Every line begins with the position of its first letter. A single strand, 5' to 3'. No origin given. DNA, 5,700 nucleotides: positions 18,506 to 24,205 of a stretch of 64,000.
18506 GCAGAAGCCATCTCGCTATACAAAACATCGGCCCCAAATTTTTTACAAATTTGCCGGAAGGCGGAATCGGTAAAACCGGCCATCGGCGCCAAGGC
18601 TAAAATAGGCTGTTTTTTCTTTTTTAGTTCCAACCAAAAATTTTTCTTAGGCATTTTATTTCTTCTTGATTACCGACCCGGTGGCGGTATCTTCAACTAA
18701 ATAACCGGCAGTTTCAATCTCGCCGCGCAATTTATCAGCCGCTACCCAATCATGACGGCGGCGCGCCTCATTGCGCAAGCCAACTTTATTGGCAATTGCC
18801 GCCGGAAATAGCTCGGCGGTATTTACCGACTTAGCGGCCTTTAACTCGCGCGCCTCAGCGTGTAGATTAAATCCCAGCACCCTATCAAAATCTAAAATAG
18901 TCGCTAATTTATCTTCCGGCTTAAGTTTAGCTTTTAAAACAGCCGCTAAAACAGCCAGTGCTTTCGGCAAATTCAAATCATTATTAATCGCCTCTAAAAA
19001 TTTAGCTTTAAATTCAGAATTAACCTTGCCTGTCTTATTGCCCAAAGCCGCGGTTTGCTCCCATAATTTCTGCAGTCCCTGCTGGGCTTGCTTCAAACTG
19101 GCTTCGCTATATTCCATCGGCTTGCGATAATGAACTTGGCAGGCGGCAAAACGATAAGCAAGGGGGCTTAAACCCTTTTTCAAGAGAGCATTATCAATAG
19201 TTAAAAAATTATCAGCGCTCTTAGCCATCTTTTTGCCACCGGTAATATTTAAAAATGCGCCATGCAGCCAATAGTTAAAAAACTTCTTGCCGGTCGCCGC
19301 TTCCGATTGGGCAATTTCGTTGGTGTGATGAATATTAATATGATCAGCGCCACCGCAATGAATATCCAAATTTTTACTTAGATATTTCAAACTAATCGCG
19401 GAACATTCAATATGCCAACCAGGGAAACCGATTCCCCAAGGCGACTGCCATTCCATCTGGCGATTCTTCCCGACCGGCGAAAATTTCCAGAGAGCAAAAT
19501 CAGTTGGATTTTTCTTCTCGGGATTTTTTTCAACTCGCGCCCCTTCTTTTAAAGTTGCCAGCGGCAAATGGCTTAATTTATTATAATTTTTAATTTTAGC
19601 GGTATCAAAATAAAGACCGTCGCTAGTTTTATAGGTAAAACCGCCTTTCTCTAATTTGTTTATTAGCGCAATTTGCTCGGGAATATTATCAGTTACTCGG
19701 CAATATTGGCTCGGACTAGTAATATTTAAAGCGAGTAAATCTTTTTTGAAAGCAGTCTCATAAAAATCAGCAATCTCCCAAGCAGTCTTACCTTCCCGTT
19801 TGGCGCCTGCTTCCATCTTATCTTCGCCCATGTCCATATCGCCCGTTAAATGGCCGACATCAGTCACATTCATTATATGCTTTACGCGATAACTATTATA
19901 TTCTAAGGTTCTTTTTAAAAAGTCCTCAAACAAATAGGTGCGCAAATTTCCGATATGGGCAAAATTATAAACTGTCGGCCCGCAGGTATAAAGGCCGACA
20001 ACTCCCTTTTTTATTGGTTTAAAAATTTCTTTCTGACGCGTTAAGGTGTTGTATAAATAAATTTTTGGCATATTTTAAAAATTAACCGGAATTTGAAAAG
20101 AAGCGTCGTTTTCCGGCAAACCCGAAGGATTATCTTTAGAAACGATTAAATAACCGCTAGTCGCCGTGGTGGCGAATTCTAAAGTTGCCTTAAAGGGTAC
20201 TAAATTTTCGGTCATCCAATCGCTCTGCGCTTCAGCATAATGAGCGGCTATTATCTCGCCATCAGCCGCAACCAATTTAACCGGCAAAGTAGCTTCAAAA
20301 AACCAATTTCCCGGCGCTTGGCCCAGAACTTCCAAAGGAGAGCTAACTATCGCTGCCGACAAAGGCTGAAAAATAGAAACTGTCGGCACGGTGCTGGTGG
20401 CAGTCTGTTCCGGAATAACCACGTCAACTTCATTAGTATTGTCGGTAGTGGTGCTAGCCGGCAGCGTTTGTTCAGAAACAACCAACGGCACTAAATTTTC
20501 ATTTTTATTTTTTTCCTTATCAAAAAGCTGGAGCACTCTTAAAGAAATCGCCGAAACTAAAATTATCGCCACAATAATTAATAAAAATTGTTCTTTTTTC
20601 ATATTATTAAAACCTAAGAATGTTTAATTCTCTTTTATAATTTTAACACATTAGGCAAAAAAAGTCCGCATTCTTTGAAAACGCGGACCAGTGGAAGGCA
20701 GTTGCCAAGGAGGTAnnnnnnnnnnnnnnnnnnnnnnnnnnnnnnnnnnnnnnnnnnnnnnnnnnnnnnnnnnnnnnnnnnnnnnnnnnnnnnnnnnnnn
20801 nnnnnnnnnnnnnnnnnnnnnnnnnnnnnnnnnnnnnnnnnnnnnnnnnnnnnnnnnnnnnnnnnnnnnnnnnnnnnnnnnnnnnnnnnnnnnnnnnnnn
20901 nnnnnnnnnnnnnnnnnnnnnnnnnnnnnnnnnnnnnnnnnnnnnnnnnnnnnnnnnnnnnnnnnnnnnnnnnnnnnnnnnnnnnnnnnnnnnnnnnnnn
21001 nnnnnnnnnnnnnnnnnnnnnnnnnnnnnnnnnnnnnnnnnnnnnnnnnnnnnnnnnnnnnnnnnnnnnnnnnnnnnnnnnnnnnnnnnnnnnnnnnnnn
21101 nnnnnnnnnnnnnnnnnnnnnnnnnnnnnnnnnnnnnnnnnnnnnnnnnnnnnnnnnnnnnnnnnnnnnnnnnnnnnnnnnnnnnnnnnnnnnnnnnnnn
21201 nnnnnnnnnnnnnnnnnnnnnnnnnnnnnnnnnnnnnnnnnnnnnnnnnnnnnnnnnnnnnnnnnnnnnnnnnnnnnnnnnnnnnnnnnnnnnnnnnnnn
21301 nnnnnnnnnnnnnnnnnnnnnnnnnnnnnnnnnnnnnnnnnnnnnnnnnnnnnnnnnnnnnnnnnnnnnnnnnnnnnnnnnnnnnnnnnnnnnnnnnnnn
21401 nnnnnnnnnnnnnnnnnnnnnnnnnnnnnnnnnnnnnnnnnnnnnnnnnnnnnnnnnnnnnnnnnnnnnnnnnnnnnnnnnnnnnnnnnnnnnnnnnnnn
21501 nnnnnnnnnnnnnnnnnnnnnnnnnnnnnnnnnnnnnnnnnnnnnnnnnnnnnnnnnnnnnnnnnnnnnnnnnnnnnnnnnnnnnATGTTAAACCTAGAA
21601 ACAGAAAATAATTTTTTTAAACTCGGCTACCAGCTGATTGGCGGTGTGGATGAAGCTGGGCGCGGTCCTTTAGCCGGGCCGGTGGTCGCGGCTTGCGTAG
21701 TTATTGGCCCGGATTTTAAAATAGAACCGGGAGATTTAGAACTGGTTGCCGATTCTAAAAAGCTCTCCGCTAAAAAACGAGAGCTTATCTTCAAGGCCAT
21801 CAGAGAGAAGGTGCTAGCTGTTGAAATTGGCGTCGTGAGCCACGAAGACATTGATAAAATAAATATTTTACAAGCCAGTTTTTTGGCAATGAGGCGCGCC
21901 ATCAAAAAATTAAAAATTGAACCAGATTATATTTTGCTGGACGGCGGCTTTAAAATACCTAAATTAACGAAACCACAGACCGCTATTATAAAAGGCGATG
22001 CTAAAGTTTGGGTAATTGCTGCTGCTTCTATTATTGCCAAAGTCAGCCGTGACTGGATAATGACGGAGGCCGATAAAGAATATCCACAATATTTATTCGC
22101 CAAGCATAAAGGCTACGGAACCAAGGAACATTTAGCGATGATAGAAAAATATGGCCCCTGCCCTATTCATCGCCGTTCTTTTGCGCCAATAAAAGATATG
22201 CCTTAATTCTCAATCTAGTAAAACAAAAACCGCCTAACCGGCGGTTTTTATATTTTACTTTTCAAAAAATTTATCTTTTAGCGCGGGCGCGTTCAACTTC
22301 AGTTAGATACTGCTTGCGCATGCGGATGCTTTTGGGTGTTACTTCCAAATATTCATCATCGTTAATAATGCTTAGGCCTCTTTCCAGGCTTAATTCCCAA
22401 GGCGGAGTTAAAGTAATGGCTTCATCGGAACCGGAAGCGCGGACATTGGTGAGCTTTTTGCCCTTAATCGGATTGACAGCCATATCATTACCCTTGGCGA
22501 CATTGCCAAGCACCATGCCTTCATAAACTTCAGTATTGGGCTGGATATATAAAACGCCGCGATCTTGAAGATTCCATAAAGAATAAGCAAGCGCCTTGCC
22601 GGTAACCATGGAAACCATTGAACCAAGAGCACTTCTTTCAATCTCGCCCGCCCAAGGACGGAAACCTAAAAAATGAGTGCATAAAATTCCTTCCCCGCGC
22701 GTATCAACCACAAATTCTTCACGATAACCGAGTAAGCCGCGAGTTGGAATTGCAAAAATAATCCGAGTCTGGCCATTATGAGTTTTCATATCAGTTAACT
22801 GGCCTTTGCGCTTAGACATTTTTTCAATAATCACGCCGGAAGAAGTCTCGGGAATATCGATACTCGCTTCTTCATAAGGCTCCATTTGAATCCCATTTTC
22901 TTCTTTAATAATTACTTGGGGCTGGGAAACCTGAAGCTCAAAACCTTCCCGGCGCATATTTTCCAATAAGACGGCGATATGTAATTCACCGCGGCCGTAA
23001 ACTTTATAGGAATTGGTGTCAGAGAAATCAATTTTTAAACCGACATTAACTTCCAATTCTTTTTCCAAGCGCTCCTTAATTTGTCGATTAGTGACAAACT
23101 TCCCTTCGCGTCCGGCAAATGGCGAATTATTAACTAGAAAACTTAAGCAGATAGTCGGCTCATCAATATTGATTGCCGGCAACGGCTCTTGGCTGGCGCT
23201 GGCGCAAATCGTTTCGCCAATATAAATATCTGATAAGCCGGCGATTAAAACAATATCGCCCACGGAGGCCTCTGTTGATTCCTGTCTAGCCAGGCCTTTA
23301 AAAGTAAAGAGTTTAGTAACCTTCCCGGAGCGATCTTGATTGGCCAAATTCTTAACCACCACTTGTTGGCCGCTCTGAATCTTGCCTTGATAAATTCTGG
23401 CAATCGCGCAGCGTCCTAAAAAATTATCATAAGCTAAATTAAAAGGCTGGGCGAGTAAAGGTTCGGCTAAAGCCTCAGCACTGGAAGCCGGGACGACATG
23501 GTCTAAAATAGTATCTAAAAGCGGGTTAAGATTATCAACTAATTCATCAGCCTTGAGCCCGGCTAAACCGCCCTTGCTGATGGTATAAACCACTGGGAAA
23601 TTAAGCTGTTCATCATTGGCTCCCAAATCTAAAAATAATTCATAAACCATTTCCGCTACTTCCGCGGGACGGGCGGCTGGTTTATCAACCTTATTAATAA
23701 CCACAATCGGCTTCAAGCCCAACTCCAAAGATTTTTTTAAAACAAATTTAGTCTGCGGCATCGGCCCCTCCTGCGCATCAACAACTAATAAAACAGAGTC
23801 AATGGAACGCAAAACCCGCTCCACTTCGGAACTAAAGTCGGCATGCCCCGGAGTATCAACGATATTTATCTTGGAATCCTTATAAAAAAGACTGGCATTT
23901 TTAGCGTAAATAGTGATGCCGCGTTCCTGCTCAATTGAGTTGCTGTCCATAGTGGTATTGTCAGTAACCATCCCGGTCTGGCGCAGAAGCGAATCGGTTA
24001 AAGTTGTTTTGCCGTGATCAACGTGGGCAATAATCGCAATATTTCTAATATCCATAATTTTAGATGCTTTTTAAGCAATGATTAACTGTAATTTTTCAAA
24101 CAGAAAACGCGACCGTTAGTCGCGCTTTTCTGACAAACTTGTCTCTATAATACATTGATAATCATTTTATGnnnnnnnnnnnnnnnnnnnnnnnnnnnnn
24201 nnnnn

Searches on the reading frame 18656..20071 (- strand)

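Call 18: search_protein_families(library=pfam, proteins=[window:18656-20071:-], max_evalue=0.00001)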
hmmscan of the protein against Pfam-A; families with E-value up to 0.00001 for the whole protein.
window:18656-20071:- (471 aa): 2 families
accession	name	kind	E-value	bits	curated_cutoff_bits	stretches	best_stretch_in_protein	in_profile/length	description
PF01406.26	tRNA-synt_1e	-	1.4e-91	307.5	27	1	17-330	2-300/301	tRNA synthetases class I (C) catalytic domain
PF09334.17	tRNA-synt_1g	-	2.6e-06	26.9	20.1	0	36-163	12-130/391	tRNA synthetases class I (M)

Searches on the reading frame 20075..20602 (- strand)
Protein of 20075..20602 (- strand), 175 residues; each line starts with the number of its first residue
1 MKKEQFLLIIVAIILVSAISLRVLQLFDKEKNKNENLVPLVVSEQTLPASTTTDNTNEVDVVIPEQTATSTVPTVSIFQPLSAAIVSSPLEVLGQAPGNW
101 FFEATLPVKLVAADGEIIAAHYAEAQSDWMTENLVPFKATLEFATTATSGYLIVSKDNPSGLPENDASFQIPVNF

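Call 18: search_protein_families(library=pfam, proteins=[window:20075-20602:-], max_evalue=0.00001)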
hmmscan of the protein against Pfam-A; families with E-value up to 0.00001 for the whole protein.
window:20075-20602:- (175 aa): 1 family
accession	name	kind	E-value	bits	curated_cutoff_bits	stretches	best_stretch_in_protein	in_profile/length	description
PF10648.15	Gmad2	-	7.5e-11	42.6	25.7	1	75-160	2-83/86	Immunoglobulin-like domain of bacterial spore germination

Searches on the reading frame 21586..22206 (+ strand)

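Call 18: search_protein_families(library=pfam, proteins=[window:21586-22206:+], max_evalue=0.00001)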
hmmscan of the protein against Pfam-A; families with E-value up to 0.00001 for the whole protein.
window:21586-22206:+ (206 aa): 1 family
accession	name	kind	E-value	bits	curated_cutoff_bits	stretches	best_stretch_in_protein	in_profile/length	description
PF01351.25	RNase_HII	-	8.1e-47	160.1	25.8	1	20-200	2-197/199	Ribonuclease HII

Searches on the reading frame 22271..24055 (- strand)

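Call 18: search_protein_families(library=pfam, proteins=[window:22271-24055:-], max_evalue=0.00001)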
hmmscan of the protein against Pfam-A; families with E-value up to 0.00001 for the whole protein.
window:22271-24055:- (594 aa): 6 families
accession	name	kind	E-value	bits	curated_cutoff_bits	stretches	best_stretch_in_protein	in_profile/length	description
PF00009.33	GTP_EFTU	-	8.1e-55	185.8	26.5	1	2-187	2-186/188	Elongation factor Tu GTP binding domain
PF21018.2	BipA_C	-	7.8e-43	145.2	23.8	1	478-585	2-109/110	TypA/BipA C-terminal domain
PF00679.30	EFG_C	-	2.9e-19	69.3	27.9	1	391-473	3-86/89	Elongation factor G C-terminus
PF03144.31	GTP_EFTU_D2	-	5e-14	52.9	30.3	1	214-284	1-73/73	Elongation factor Tu domain 2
PF22042.2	EF-G_D2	-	1.3e-08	35.3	27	1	205-285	7-83/84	Elongation factor G domain 2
PF01926.29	MMR_HSR1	-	9.3e-08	32.6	21.9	1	6-122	2-113/113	50S ribosome-binding GTPase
